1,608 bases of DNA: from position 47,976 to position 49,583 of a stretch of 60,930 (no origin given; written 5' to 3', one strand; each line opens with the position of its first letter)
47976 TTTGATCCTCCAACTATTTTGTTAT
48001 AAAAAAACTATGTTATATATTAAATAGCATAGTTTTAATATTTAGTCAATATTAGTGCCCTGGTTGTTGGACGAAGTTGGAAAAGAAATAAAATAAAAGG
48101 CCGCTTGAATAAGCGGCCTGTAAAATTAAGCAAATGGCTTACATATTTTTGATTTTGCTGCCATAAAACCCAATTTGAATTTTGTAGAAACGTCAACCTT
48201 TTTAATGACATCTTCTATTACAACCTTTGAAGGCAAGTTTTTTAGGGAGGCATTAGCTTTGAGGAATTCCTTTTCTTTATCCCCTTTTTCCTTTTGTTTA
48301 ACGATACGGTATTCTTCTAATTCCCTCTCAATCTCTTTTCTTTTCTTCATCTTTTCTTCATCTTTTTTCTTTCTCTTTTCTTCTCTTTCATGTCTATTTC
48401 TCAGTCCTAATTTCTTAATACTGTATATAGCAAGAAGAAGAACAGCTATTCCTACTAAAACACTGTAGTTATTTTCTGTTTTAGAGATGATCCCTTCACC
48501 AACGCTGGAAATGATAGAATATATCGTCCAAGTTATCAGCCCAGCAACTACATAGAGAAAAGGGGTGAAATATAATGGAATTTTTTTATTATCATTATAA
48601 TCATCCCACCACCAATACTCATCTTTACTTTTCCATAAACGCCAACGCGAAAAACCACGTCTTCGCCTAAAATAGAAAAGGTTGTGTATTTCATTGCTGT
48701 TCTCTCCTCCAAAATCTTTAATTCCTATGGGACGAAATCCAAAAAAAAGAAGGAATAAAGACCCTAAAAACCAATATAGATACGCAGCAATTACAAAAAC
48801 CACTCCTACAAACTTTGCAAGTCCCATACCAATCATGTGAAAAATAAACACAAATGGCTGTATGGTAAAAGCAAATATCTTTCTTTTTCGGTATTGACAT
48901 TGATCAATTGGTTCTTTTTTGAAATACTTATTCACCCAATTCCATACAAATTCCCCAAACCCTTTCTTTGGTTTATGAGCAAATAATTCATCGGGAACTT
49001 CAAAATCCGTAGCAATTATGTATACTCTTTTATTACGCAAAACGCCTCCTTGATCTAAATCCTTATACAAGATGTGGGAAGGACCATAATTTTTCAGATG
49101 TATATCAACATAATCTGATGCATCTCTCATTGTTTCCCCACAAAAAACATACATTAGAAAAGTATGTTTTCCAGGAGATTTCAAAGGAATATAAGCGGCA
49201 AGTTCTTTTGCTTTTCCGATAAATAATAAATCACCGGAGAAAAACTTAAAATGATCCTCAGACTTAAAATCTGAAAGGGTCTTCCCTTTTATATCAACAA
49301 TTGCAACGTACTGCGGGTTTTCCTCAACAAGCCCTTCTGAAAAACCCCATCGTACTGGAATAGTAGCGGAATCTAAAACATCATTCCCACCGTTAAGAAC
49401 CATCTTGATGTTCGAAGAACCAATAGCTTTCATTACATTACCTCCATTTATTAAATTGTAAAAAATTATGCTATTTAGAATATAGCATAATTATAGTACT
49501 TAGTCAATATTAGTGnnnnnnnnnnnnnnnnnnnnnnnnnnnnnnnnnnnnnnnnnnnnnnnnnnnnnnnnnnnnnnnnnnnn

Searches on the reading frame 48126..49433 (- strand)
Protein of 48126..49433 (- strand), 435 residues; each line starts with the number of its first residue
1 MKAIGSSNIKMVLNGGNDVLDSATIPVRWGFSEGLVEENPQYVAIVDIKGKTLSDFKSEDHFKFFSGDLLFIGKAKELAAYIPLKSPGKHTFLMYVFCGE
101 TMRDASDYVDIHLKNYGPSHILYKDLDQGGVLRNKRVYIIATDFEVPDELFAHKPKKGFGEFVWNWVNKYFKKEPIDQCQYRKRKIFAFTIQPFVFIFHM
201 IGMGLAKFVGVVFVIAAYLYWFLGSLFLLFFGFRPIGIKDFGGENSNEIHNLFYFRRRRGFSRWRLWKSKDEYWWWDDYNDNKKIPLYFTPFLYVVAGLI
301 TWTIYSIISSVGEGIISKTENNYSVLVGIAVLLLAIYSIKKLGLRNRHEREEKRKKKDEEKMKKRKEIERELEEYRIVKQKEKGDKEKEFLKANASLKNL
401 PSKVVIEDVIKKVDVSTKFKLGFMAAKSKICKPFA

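Call 10: search_protein_families(library=pfam, proteins=[window:48126-49433:-], max_evalue=0.01)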
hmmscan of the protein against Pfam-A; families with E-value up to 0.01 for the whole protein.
window:48126-49433:- (435 aa): 0 families

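Call 23: find_encoding_contigs(protein=window:48126-49433:-, flank=10000, max_places=10)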
Protein window:48126-49433:- (435 aa): 3 contigs read that carry it; 2 places shown.
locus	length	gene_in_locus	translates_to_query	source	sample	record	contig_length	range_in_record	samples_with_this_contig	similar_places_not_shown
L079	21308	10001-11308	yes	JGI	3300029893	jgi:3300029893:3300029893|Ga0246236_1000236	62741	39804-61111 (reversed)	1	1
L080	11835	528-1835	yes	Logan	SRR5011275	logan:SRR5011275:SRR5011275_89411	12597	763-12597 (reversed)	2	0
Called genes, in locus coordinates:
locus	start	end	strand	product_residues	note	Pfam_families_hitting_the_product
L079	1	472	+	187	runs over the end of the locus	PF03358:FMN_red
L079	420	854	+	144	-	-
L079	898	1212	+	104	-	PF00829:Ribosomal_L21p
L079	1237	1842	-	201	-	PF21176:RecR_HhH, PF21175:RecR_C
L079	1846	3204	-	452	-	PF00772:DnaB, PF13481:AAA_25, PF03796:DnaB_C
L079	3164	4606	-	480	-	PF01406:tRNA-synt_1e, PF09334:tRNA-synt_1g (faint)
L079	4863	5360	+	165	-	PF01025:GrpE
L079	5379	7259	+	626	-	PF00012:HSP70, PF06723:MreB_Mbl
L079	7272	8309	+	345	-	-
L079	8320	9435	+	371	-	PF00226:DnaJ, PF01556:DnaJ_C, PF00684:DnaJ_CXXCXGXG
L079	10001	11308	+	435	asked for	-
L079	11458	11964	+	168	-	-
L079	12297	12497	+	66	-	-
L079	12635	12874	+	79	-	-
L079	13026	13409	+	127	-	-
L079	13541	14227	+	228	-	-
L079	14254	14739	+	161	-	PF10706:Aminoglyc_resit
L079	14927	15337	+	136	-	-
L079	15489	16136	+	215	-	PF03083:MtN3_slv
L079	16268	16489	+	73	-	-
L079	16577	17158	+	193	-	-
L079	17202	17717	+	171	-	-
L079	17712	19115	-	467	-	-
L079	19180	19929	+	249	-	-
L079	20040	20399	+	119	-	-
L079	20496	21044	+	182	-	PF09997:DUF2238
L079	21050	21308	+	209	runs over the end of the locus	PF09335:VTT_dom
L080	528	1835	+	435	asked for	-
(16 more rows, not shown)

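Call 39: find_homologous_proteins(query=window:48126-49433:-, max_evalue=0.001)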
Query window:48126-49433:- (435 aa): 24 proteins with E <= 0.001 among 8000 candidates.
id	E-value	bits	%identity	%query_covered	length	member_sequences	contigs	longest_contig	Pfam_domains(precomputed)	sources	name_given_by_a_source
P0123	1.8e-294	994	100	100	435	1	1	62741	-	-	-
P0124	2.7e-233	793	81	100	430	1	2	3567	-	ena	-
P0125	4.9e-197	673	66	100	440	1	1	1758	-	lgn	-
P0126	4.3e-192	657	66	100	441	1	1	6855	-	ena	-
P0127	1.1e-67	247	35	99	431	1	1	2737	-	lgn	-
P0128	1.7e-65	240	35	100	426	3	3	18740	-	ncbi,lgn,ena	-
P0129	2.1e-62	230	35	100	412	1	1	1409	-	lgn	-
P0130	3.3e-62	229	34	98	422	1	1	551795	-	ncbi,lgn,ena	-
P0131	2.3e-59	220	34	100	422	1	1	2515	-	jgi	-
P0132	2.0e-57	213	33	99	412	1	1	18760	-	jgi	jgi:hypothetical protein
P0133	9.1e-53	198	34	98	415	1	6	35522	-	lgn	-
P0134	1.2e-52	197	31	99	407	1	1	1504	-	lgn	-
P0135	3.3e-51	193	31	99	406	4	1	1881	-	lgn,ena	-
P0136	1.5e-47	181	30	99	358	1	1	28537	-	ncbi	ncbi:MAG: hypothetical protein AB1333_04435 [Patescibacteria group bacterium]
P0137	5.9e-47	179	35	98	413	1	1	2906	-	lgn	-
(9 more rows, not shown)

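Call 40: find_encoding_contigs(protein=P0124, flank=10000, max_places=5)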
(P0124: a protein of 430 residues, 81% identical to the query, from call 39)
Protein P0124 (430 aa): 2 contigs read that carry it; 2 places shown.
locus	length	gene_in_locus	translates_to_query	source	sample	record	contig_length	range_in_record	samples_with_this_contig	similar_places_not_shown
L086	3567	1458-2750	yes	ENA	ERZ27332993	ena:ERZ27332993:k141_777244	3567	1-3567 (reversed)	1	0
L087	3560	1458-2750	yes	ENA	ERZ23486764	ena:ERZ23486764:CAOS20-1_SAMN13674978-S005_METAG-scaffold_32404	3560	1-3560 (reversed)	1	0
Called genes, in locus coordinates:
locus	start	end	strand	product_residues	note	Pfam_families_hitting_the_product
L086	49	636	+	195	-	PF00561:Abhydrolase_1 (faint), PF06821:Ser_hydrolase, PF12697:Abhydrolase_6 (faint), PF10230:LIDHydrolase (faint)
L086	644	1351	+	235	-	PF05175:MTS (weak), PF01209:Ubie_methyltran (weak), PF13489:Methyltransf_23, PF03848:TehB (weak), PF13847:Methyltransf_31, PF08241:Methyltransf_11, PF08242:Methyltransf_12, PF13649:Methyltransf_25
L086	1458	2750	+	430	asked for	-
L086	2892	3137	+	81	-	-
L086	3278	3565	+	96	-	?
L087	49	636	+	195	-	PF00561:Abhydrolase_1 (faint), PF06821:Ser_hydrolase, PF12697:Abhydrolase_6 (faint), PF10230:LIDHydrolase (faint)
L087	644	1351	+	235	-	PF05175:MTS (weak), PF01209:Ubie_methyltran (weak), PF13489:Methyltransf_23, PF03848:TehB (weak), PF13847:Methyltransf_31, PF08241:Methyltransf_11, PF08242:Methyltransf_12, PF13649:Methyltransf_25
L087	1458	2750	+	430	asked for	-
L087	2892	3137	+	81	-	-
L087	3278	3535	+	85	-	-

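Call 41: find_encoding_contigs(protein=P0126, flank=10000, max_places=5)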
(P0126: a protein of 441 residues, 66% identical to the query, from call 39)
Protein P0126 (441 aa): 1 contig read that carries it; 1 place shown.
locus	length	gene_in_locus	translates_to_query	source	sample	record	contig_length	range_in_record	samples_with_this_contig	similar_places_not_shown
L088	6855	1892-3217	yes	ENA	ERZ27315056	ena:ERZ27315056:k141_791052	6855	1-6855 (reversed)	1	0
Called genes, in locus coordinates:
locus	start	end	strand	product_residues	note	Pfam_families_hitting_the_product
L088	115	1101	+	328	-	-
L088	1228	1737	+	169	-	-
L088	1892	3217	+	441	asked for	-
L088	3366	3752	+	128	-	-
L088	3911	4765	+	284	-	-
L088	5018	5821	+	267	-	-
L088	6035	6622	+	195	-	PF06821:Ser_hydrolase, PF12697:Abhydrolase_6 (faint), PF10230:LIDHydrolase (faint)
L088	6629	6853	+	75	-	?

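Call 48: find_encoding_contigs(protein=P0128, flank=10000, max_places=3)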
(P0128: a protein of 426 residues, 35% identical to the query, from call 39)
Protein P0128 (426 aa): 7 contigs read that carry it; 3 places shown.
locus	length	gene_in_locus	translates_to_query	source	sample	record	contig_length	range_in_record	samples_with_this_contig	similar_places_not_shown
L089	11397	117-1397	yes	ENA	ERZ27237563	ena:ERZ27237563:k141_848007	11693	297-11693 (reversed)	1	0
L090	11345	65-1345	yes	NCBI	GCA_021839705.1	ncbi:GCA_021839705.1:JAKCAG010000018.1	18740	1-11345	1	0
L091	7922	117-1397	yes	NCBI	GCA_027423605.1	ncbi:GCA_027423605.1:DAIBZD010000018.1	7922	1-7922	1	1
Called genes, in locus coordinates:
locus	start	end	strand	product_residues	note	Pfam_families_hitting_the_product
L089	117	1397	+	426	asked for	-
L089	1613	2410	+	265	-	-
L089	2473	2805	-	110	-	-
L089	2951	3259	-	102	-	-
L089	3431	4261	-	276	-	PF04055:Radical_SAM, PF13186:SPASM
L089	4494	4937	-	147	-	PF13521:AAA_28 (faint)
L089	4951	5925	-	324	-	PF13310:Virulence_RhuM, PF02661:Fic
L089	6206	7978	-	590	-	-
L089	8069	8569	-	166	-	PF01541:GIY-YIG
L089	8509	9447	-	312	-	PF00565:SNase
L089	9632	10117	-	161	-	-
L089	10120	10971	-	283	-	PF02086:MethyltransfD12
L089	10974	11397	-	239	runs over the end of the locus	?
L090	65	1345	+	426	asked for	-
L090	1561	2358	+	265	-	-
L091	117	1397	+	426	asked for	-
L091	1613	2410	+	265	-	-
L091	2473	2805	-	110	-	-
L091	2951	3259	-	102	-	-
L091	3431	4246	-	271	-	PF04055:Radical_SAM, PF13186:SPASM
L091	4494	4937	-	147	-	PF13521:AAA_28 (faint)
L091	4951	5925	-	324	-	PF13310:Virulence_RhuM, PF02661:Fic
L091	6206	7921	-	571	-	?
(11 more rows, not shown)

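Call 49: find_encoding_contigs(protein=P0130, flank=10000, max_places=2)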
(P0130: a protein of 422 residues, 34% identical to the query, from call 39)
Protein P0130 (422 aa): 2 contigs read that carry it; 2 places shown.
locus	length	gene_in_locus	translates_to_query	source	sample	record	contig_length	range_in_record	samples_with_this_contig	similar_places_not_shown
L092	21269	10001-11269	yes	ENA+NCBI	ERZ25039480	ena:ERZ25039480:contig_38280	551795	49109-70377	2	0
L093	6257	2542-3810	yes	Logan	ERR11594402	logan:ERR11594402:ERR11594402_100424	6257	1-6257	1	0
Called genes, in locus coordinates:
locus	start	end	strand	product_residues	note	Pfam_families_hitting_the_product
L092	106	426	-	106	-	-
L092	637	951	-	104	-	-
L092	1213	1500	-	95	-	-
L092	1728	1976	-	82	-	-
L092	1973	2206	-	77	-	-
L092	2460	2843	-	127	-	-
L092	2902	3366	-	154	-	-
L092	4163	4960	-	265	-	PF03030:H_PPase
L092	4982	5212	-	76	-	PF03030:H_PPase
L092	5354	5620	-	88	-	-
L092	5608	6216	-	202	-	PF03030:H_PPase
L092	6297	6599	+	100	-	-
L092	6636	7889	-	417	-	PF08529:NusA_N, PF00575:S1 (weak), PF13184:KH_NusA_1st, PF26594:KH_NusA_2nd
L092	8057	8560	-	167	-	-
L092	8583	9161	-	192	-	-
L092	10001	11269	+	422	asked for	-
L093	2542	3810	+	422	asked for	-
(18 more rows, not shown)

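Call 63: find_encoding_contigs(protein=P0133, flank=10000, max_places=4)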
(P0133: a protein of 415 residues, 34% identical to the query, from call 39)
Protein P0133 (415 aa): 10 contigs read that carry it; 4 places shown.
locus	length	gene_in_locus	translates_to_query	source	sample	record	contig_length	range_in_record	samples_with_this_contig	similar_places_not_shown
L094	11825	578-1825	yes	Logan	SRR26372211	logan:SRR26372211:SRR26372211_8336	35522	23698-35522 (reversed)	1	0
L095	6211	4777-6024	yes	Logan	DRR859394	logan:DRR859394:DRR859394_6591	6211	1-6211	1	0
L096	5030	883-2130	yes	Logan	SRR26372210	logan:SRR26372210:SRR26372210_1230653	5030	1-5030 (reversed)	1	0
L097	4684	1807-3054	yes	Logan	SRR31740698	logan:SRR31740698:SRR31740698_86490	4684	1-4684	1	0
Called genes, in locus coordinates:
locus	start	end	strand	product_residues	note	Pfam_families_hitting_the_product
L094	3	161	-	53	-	?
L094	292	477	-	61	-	-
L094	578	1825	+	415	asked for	-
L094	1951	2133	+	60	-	-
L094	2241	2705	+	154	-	-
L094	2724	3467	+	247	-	PF20143:NAD_kinase_C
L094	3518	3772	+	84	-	PF12728:HTH_17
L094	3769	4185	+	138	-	PF02661:Fic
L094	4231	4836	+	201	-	PF02777:Sod_Fe_C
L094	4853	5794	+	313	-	PF18920:DUF5671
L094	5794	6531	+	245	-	PF12705:PDDEXK_1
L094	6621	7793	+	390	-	PF01702:TGT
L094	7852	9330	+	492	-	PF07969:Amidohydro_3 (faint)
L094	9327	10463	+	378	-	PF01098:FTSW_RODA_SPOVE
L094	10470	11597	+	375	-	PF03033:Glyco_transf_28, PF04101:Glyco_tran_28_C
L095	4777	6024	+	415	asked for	-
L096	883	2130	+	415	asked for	-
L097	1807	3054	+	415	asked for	-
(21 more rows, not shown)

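Call 64: find_encoding_contigs(protein=P0132, flank=10000, max_places=2)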
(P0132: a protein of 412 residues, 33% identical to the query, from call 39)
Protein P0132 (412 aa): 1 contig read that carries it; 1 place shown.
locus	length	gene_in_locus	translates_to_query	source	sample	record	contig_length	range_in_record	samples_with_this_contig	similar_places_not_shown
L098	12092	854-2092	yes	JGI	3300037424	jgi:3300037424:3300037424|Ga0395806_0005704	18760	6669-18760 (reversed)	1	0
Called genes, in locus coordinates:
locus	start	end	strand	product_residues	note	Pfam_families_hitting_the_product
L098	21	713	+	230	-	-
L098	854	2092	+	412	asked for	-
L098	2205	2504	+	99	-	-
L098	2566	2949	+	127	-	-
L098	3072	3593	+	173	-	-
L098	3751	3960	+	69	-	-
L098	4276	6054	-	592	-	PF00664:ABC_membrane, PF02463:SMC_N (faint), PF00005:ABC_tran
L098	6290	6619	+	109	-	-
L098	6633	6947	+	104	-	-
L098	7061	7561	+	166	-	PF12385:Peptidase_C70, PF13529:Peptidase_C39_2, PF03412:Peptidase_C39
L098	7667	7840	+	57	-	-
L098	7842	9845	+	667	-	PF12564:TypeIII_RM_meth, PF01555:N6_N4_Mtase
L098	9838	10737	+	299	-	-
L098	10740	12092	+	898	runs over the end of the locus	PF00270:DEAD (weak), PF04851:ResIII, PF27159:HI_1054_N, PF27365:HI_1054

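Call 69: search_protein_families(library=padloc, proteins=[window:48126-49433:-], max_evalue=0.01)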
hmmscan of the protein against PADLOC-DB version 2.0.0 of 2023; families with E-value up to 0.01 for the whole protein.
window:48126-49433:- (435 aa): 0 families

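Call 70: search_protein_families(library=ncbifam, proteins=[window:48126-49433:-], max_evalue=0.01)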
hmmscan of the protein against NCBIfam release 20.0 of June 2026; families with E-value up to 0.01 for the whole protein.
window:48126-49433:- (435 aa): 0 families

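Call 83: find_encoding_contigs(protein=P0125, flank=10000, max_places=4)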
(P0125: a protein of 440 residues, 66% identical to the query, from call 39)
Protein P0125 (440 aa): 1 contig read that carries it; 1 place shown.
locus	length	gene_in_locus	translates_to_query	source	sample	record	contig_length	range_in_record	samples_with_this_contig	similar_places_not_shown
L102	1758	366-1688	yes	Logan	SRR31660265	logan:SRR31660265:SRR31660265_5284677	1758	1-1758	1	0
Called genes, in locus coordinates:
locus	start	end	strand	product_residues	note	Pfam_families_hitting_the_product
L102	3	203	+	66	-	?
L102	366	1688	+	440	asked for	-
